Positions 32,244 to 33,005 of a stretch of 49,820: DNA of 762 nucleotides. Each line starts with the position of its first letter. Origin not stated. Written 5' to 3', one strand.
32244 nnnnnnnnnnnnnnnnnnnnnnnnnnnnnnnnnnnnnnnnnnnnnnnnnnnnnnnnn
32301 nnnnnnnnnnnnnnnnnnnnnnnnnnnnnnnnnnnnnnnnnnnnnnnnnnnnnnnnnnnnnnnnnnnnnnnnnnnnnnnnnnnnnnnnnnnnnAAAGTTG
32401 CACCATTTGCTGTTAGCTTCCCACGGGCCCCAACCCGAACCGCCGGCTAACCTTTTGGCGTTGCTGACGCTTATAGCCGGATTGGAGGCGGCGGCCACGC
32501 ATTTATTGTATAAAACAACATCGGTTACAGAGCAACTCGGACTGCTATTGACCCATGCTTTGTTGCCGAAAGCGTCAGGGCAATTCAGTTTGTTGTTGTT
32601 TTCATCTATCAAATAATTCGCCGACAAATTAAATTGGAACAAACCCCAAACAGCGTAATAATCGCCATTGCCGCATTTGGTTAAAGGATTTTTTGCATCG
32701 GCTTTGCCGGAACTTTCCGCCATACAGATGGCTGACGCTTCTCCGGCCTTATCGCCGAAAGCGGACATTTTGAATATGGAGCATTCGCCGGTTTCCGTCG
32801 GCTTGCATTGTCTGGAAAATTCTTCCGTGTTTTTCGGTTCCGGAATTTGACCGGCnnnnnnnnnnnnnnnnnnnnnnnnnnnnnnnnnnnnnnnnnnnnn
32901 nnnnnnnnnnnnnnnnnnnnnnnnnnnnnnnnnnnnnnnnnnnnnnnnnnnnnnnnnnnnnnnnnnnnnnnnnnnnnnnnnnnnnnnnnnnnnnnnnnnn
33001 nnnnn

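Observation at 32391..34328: Tandem paralogs: one conserved T4SS-pilin-like membrane hairpin carrying two different cysteine-rich heads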

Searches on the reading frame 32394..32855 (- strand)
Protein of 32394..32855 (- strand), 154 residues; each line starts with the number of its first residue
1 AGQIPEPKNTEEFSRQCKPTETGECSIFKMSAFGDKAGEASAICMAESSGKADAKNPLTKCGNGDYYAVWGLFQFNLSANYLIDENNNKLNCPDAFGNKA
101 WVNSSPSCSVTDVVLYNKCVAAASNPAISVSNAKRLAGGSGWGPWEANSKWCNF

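Call 65: search_solved_structures(query=A6, max_evalue=10, show_alignments=2)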
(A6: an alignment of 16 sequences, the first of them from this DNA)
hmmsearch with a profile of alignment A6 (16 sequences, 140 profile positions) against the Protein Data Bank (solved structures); distinct sequences matched with E-value up to 10: 0.
